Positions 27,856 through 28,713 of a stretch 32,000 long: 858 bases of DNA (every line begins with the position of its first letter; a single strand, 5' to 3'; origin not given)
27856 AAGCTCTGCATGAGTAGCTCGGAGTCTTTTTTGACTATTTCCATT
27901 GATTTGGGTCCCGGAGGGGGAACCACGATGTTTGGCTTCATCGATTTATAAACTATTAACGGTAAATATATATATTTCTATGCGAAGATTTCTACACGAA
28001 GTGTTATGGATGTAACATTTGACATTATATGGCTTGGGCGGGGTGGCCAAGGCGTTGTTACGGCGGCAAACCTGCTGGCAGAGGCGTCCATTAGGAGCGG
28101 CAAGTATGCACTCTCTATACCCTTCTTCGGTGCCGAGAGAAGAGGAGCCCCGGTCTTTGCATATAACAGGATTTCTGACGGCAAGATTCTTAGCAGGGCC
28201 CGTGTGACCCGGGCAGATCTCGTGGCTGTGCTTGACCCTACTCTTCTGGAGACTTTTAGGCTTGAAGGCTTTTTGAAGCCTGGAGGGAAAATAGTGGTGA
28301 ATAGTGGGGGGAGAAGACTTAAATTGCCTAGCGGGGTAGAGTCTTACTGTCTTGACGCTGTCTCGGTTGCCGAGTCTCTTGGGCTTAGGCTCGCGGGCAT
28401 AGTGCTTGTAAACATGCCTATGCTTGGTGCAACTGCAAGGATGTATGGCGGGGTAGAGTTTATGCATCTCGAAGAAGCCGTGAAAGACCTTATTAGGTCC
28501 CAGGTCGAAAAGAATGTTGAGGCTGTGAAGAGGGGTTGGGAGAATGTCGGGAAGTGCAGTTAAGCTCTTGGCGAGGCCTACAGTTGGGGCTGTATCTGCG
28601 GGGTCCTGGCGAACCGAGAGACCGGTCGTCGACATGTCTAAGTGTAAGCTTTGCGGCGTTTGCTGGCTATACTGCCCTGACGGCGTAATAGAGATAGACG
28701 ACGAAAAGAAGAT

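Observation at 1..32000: Strong strand-specific A+C versus G+T asymmetry that ignores gene orientation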

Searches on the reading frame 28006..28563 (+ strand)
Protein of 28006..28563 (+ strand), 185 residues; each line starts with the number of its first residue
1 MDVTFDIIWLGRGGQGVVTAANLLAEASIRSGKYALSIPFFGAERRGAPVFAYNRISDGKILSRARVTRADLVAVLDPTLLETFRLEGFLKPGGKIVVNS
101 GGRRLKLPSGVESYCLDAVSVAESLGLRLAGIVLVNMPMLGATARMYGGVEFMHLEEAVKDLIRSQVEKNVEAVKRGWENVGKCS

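Call 34: find_encoding_contigs(protein=window:28006-28563:+, flank=10000, max_places=6)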
Protein window:28006-28563:+ (185 aa): 21 contigs read that carry it; 6 places shown.
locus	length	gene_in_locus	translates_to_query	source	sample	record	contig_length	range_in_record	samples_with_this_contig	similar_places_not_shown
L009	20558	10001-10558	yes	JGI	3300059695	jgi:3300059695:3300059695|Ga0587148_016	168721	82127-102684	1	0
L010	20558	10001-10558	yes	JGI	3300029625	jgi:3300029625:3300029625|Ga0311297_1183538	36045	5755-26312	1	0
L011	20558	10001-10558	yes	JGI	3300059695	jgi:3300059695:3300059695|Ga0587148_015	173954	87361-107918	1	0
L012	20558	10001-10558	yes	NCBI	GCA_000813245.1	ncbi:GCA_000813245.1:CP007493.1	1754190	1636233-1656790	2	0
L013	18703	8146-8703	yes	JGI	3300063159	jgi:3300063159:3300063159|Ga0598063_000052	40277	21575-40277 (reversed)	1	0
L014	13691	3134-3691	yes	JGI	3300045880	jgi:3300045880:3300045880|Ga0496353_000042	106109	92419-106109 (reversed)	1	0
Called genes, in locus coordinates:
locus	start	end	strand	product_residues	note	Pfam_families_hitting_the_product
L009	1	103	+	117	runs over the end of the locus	PF19891:DUF6364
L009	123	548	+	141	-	PF01850:PIN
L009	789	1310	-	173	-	-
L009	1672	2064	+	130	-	-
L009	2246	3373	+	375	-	-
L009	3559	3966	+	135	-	-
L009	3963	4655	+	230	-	PF00005:ABC_tran (weak)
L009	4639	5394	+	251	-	-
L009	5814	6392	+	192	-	PF01381:HTH_3, PF12844:HTH_19, PF13560:HTH_31, PF00571:CBS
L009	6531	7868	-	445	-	PF13173:AAA_14, PF13635:DUF4143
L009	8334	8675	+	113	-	-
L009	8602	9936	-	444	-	PF00202:Aminotran_3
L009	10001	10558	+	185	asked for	PF01558:POR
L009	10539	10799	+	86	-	PF12838:Fer4_7, PF00037:Fer4 (weak), PF13237:Fer4_10, PF14697:Fer4_21, PF13187:Fer4_9 (weak), PF12797:Fer4_2 (weak), PF12837:Fer4_6 (weak), PF00037:Fer4, +4 more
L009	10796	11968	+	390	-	PF01855:POR_N, PF02780:Transketolase_C, PF17147:PFOR_II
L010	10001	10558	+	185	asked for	PF01558:POR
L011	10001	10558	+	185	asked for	PF01558:POR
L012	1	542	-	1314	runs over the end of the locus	-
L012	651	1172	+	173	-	-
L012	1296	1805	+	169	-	-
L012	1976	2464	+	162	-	-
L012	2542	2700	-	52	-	-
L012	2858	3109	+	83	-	PF19891:DUF6364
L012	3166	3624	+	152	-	PF01850:PIN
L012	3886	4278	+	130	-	-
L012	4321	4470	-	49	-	-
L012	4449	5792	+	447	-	-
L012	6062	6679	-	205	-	-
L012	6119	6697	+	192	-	PF01381:HTH_3, PF12844:HTH_19, PF13443:HTH_26 (faint), PF13560:HTH_31, PF00571:CBS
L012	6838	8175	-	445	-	PF13173:AAA_14, PF13635:DUF4143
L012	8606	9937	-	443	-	PF00202:Aminotran_3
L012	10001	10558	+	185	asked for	PF01558:POR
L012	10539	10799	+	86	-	PF12838:Fer4_7, PF00037:Fer4 (weak), PF13237:Fer4_10, PF14697:Fer4_21, PF13187:Fer4_9 (weak), PF12797:Fer4_2 (weak), PF12837:Fer4_6 (weak), PF00037:Fer4, +4 more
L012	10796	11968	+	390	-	PF01855:POR_N, PF02780:Transketolase_C, PF17147:PFOR_II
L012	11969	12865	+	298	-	PF02775:TPP_enzyme_C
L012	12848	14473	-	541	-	PF09843:DUF2070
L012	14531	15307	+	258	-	PF00588:SpoU_methylase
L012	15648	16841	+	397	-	PF01637:ATPase_2, PF13191:AAA_16, PF13401:AAA_22, PF00004:AAA, PF09848:SLFN-g3_helicase (weak), PF22606:Cdc6-ORC-like_ATPase_lid (weak), PF22703:Cdc6_lid, PF09079:WHD_Cdc6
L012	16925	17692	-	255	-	PF03029:ATP_bind_1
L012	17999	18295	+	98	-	-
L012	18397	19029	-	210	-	-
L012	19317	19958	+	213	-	PF22662:Csa3_N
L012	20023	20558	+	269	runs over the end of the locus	PF17952:Cas6_N, PF10040:CRISPR_Cas6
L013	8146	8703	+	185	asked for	PF01558:POR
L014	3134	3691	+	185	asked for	PF01558:POR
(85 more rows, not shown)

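Call 43: find_homologous_proteins(query=L012:15648-16841:+, max_evalue=1e-10)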
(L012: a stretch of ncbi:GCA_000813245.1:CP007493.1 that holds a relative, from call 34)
Query L012:15648-16841:+ (397 aa): 5241 proteins with E <= 1e-10 among 8000 candidates; the best 120 are listed.
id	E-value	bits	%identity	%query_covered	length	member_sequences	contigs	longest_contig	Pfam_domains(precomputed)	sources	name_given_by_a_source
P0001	8.9e-249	843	99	100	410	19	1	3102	PF22703.3,PF22606.3,PF00004.36,PF13401.13,PF09848.16,PF01637.25,PF09079.18,PF13191.13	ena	-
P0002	1.6e-230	783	91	100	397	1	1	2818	PF22703.3,PF22606.3,PF00004.36,PF13401.13,PF01637.25,PF09079.18,PF13191.13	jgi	-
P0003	5.1e-227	771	90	100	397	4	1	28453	PF22703.3,PF22606.3,PF00004.36,PF13401.13,PF09848.16,PF01637.25,PF09079.18,PF13191.13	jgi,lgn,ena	jgi:cell division control protein 6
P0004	9.9e-221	750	86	99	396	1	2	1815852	PF22703.3,PF00004.36,PF13401.13,PF01637.25,PF09079.18,PF13191.13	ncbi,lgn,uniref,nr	ncbi:Cdc6/Cdc18 family protein [Thermofilum pendens]|uniref:ORC1-type DNA replication protein n=1 Ta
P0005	4.9e-206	702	81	98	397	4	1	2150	PF22703.3,PF24883.3,PF00004.36,PF13401.13,PF09848.16,PF01637.25,PF05621.18,PF09079.18,PF00931.29,PF13191.13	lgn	-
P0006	1.2e-205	701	80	99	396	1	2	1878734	PF22703.3,PF00004.36,PF13401.13,PF01637.25,PF05621.18,PF09079.18,PF00931.29,PF13191.13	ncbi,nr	ncbi:Cdc6/Cdc18 family protein [Infirmifilum sp. SLHALR2]|nr:MAG: cell division control protein Cdc6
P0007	1.8e-205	700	81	98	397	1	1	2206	PF22703.3,PF24883.3,PF00004.36,PF13401.13,PF09848.16,PF01637.25,PF05621.18,PF09079.18,PF00931.29,PF13191.13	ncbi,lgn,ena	-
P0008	2.0e-205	700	80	99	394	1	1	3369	PF22703.3,PF00004.36,PF13401.13,PF01637.25,PF05621.18,PF09079.18,PF00931.29,PF13191.13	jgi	-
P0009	3.3e-205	699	80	99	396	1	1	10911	PF22703.3,PF00004.36,PF13401.13,PF01637.25,PF05621.18,PF09079.18,PF00931.29,PF13191.13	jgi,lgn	-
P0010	3.8e-205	699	80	99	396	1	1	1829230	PF22703.3,PF00004.36,PF13401.13,PF01637.25,PF05621.18,PF09079.18,PF00931.29,PF13191.13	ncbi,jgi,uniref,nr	ncbi:Cdc6/Cdc18 family protein [Infirmifilum sp. NZ]|uniref:Cdc6/Cdc18 family protein n=1 Tax=Infirm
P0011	4.8e-205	699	80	99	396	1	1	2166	PF22703.3,PF00004.36,PF13401.13,PF01637.25,PF05621.18,PF09079.18,PF13191.13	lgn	-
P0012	7.2e-205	698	81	99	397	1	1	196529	PF22703.3,PF00004.36,PF13401.13,PF01637.25,PF05621.18,PF09079.18,PF13191.13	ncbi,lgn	ncbi:MAG: orc1/cdc6 family replication initiation protein [Infirmifilum sp.]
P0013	9.3e-203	691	81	99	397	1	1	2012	PF00270.36,PF22703.3,PF24883.3,PF00004.36,PF13401.13,PF01637.25,PF05621.18,PF09079.18,PF13191.13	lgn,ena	-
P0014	2.3e-200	683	78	100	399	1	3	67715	PF22703.3,PF00004.36,PF13401.13,PF01637.25,PF09079.18,PF13191.13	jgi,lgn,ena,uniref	uniref:ORC1-type DNA replication protein n=1 Tax=Thermofilum pendens TaxID=2269 RepID=A0A7C4B9J3_THE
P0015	4.5e-200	683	78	99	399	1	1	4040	PF22703.3,PF00004.36,PF13401.13,PF01637.25,PF09079.18,PF00931.29,PF13191.13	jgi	jgi:cell division control protein 6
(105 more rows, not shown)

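Call 44: find_encoding_contigs(protein=P0004, flank=10000, max_places=2)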
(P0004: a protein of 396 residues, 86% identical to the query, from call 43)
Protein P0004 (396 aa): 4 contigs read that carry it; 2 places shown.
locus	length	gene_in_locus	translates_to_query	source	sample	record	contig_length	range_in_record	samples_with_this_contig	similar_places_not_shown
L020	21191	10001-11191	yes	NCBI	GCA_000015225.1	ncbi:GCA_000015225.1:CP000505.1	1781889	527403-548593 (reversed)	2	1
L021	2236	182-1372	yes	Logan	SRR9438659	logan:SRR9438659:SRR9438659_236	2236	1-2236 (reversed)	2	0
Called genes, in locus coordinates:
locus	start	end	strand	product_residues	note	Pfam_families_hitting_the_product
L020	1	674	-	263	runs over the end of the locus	-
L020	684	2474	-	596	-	PF00374:NiFeSe_Hases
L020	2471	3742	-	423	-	PF01058:Oxidored_q6, PF14720:NiFe_hyd_SSU_C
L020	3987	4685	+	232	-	-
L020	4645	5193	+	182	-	-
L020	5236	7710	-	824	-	PF01326:PPDK_N, PF00391:PEP-utilizers, PF02896:PEP-utilizers_C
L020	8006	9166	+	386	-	PF00579:tRNA-synt_1b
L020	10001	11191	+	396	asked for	PF01637:ATPase_2, PF13191:AAA_16, PF13401:AAA_22, PF00004:AAA, PF22703:Cdc6_lid, PF09079:WHD_Cdc6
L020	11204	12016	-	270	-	PF03029:ATP_bind_1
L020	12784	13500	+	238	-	PF10584:Proteasome_A_N, PF00227:Proteasome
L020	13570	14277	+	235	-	PF01172:SBDS_N, PF09377:SBDS_domain_II, PF20268:SBDS_C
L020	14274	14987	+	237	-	PF22625:ECR1_N_2, PF21266:S1_RRP4, PF00013:KH_1, PF15985:KH_6 (weak)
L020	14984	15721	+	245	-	PF01138:RNase_PH, PF03725:RNase_PH_C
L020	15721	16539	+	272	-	PF01138:RNase_PH, PF03725:RNase_PH_C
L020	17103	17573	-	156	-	PF13404:HTH_AsnC-type, PF13412:HTH_24, PF08279:HTH_11 (faint), PF22451:NirdL-like_HTH, PF01037:AsnC_trans_reg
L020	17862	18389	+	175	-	PF04019:DUF359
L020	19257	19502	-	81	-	PF01037:AsnC_trans_reg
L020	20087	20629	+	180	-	PF01467:CTP_transf_like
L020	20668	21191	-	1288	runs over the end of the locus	PF17915:zf_Rg, PF00270:DEAD, PF04851:ResIII (weak), PF00271:Helicase_C (faint), PF01751:Toprim, PF01131:Topoisom_bac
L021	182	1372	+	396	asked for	PF01637:ATPase_2, PF13191:AAA_16, PF13401:AAA_22, PF00004:AAA, PF22703:Cdc6_lid, PF09079:WHD_Cdc6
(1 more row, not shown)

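Call 45: find_encoding_contigs(protein=P0010, flank=10000, max_places=2)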
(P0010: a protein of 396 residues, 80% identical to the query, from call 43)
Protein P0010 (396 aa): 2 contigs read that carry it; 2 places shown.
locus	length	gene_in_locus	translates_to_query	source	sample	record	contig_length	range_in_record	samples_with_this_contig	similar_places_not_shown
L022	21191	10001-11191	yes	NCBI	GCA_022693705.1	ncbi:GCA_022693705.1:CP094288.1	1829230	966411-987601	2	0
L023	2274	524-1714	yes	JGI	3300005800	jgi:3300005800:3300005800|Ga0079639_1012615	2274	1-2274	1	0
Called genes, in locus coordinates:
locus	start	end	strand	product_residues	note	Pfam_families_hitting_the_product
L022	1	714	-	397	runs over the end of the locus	PF07690:MFS_1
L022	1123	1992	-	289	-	PF01061:ABC2_membrane (weak), PF12698:ABC2_membrane_3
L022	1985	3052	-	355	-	PF00005:ABC_tran, PF13304:AAA_21 (faint)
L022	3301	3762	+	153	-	PF01467:CTP_transf_like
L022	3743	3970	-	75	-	-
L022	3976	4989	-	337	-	PF00953:Glycos_transf_4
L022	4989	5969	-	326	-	PF01916:DS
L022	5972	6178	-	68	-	PF06093:Spt4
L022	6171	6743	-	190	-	PF03876:SHS2_Rpb7-N, PF00575:S1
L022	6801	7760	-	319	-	PF00145:DNA_methylase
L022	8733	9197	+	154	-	PF09895:DUF2122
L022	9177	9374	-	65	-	PF01907:Ribosomal_L37e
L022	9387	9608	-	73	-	PF14438:SM-ATX (weak), PF01423:LSM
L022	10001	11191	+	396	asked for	PF01637:ATPase_2, PF05621:TniB (weak), PF13191:AAA_16, PF00931:NB-ARC (weak), PF13401:AAA_22, PF00004:AAA, PF22703:Cdc6_lid, PF09079:WHD_Cdc6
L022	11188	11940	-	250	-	PF03029:ATP_bind_1, PF00009:GTP_EFTU (weak)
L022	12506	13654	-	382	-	PF00579:tRNA-synt_1b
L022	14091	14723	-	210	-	-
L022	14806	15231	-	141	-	PF00238:Ribosomal_L14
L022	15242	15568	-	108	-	PF00366:Ribosomal_S17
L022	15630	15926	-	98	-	PF01868:RNase_P-MRP_p29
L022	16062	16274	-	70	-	PF00831:Ribosomal_L29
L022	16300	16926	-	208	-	PF07650:KH_2, PF00189:Ribosomal_S3_C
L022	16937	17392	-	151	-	PF00237:Ribosomal_L22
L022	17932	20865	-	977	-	PF00133:tRNA-synt_1, PF09334:tRNA-synt_1g, PF13603:tRNA-synt_1_2, PF01406:tRNA-synt_1e (weak), PF09334:tRNA-synt_1g, PF08264:Anticodon_1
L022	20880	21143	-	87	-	-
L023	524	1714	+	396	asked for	PF01637:ATPase_2, PF05621:TniB (weak), PF13191:AAA_16, PF00931:NB-ARC (weak), PF13401:AAA_22, PF00004:AAA, PF22703:Cdc6_lid, PF09079:WHD_Cdc6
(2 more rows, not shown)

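Call 65: list_cluster_members(proteins=[L022:14806-15231:-, L022:16300-16926:-, L022:16937-17392:-, L022:6171-6743:-, L022:4989-5969:-, L022:17932-20865:-, L020:5236-7710:-, L020:8006-9166:+, L020:684-2474:-, L022:15242-15568:-])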
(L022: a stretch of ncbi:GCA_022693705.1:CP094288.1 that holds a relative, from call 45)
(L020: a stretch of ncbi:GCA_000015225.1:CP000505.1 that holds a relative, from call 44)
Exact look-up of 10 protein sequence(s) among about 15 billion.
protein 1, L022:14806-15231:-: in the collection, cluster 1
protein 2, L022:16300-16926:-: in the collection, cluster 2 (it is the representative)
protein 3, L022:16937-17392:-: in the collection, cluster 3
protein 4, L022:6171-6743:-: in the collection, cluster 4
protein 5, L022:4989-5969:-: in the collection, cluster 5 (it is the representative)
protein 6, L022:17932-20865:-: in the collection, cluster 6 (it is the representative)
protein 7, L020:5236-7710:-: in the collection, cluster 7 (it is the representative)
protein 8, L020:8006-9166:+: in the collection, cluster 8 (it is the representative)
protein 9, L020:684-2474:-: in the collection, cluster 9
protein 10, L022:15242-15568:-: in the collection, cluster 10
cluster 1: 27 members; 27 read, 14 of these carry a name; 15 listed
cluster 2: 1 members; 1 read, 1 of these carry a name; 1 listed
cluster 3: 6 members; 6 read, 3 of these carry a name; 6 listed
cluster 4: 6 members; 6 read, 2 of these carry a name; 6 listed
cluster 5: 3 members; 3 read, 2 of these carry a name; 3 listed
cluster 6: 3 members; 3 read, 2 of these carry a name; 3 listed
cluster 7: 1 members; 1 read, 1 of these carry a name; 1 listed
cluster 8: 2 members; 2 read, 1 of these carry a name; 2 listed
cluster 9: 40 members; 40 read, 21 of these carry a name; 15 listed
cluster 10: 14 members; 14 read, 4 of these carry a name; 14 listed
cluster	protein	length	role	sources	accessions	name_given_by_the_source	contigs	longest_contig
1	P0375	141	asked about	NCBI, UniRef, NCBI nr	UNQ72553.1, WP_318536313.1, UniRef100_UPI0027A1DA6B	50S ribosomal protein L14 [Infirmifilum sp. NZ] | 50S ribosomal protein L14 n=1 Tax=Infirmifilum sp. NZ TaxID=2926850 RepID=UPI0027A1DA6B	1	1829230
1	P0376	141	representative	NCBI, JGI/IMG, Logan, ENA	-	-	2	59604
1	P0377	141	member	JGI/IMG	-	large subunit ribosomal protein L14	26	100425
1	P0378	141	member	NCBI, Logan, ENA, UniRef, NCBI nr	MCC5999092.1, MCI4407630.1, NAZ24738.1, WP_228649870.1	MAG: 50S ribosomal protein L14 [Thermofilum sp.] | Large ribosomal subunit protein uL14 n=1 Tax=Thermofilum adornatum TaxID=1365176 ... | 50S ribosomal protein L14 [Thermofilum sp.]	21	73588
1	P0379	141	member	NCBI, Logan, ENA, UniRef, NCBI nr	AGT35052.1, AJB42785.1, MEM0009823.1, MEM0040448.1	MAG: 50S ribosomal protein L14 [Thermofilum sp.] | Large ribosomal subunit protein uL14 n=2 Tax=Thermofilum adornatum TaxID=1365176 ... | 50S ribosomal protein L14 [Thermofilum adornatum]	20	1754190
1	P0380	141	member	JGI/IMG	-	large subunit ribosomal protein L14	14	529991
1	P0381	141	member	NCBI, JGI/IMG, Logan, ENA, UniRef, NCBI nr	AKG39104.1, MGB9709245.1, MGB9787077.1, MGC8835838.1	MAG: 50S ribosomal protein L14 [Infirmifilum sp.] | large subunit ribosomal protein L14 | Large ribosomal subunit protein uL14 n=1 Tax=Infirmifilum uzonense TaxID=1550241 ...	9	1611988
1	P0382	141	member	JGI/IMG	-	large subunit ribosomal protein L14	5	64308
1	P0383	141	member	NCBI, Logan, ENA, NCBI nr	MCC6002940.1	MAG: 50S ribosomal protein L14 [Thermofilum sp.] | 50S ribosomal protein L14 [Thermofilum sp.]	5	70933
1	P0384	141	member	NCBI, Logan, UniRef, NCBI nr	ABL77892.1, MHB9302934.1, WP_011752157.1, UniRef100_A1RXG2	50S ribosomal protein L14 [Thermofilum pendens] | Large ribosomal subunit protein uL14 n=1 Tax=Thermofilum pendens (strain DSM 2475 / Hrk ...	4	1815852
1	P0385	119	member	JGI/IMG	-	large subunit ribosomal protein L14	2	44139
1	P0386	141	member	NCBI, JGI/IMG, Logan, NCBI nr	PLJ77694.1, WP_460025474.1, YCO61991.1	50S ribosomal protein L14 [Infirmifilum sp. SLHALR2] | MAG: 50S ribosomal protein L14 [Thermofilum sp. NZ13]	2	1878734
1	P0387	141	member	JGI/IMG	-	large subunit ribosomal protein L14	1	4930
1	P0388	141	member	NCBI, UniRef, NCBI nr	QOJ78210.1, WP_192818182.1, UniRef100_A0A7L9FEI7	50S ribosomal protein L14 [Infirmifilum lucidum] | Large ribosomal subunit protein uL14 n=1 Tax=Infirmifilum lucidum TaxID=2776706 ...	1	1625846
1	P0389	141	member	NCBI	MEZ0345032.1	MAG: 50S ribosomal protein L14 [Infirmifilum sp.]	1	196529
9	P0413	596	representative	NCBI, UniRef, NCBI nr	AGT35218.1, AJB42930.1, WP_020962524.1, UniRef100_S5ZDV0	cytochrome B [Thermofilum adornatum] | Cytochrome B n=2 Tax=Thermofilum adornatum TaxID=1365176 RepID=S5ZDV0_9CREN | nickel-dependent hydrogenase large subunit [Thermofilum adornatum]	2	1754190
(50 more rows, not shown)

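Call 66: find_encoding_contigs(protein=P0379, flank=10000, max_places=2)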
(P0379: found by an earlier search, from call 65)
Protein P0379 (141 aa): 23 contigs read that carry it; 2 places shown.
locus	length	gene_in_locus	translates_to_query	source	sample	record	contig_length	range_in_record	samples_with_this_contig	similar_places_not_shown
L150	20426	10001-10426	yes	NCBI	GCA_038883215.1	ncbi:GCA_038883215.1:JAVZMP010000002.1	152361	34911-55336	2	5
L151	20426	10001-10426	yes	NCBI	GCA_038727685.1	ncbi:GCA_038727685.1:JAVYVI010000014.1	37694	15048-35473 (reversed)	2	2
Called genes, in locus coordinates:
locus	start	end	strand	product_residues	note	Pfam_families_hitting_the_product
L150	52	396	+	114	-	PF01984:dsDNA_bind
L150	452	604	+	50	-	PF00832:Ribosomal_L39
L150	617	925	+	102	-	PF01198:Ribosomal_L31e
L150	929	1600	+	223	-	-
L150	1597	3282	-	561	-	PF04055:Radical_SAM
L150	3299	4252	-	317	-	PF00586:AIRS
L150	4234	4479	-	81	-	-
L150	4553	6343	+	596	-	PF06733:DEAD_2, PF13307:Helicase_C_2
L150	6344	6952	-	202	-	PF01380:SIS, PF13580:SIS_2 (weak)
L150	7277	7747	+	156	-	PF13404:HTH_AsnC-type, PF13412:HTH_24, PF08279:HTH_11 (weak), PF22451:NirdL-like_HTH, PF01037:AsnC_trans_reg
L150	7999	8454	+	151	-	PF00237:Ribosomal_L22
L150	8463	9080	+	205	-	PF07650:KH_2, PF00189:Ribosomal_S3_C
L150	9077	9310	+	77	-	PF00831:Ribosomal_L29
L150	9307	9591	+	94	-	PF01868:RNase_P-MRP_p29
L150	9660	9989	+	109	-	PF00366:Ribosomal_S17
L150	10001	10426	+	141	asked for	PF00238:Ribosomal_L14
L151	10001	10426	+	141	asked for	PF00238:Ribosomal_L14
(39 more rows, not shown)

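Call 67: find_encoding_contigs(protein=P0413, flank=10000, max_places=2)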
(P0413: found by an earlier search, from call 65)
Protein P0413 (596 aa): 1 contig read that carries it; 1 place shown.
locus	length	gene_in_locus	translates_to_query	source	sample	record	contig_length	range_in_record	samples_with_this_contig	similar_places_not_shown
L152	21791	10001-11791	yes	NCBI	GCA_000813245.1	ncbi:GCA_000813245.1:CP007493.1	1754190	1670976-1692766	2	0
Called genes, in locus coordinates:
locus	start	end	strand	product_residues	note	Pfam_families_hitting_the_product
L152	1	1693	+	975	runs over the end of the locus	PF00133:tRNA-synt_1, PF01406:tRNA-synt_1e (faint), PF09334:tRNA-synt_1g, PF13603:tRNA-synt_1_2, PF09334:tRNA-synt_1g, PF08264:Anticodon_1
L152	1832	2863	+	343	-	-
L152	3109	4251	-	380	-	PF00579:tRNA-synt_1b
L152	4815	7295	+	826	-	PF01326:PPDK_N, PF00391:PEP-utilizers, PF02896:PEP-utilizers_C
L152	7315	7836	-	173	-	-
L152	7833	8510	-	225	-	-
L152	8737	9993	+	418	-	PF01058:Oxidored_q6, PF14720:NiFe_hyd_SSU_C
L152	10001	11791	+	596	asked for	PF00374:NiFeSe_Hases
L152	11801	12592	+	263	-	-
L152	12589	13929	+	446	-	PF12838:Fer4_7 (faint), PF13534:Fer4_17 (faint), PF14697:Fer4_21 (faint), PF12797:Fer4_2 (faint), PF12837:Fer4_6 (faint), PF13183:Fer4_8, PF02754:CCG (faint)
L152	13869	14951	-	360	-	PF04055:Radical_SAM, PF06463:Mob_synth_C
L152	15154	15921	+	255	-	PF00005:ABC_tran, PF13555:AAA_29 (faint), PF13304:AAA_21 (faint), PF12399:BCA_ABC_TP_C (weak)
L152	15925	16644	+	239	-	PF00005:ABC_tran, PF02463:SMC_N (faint), PF13304:AAA_21 (weak)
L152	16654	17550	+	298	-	PF02653:BPD_transp_2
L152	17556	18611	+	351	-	PF02653:BPD_transp_2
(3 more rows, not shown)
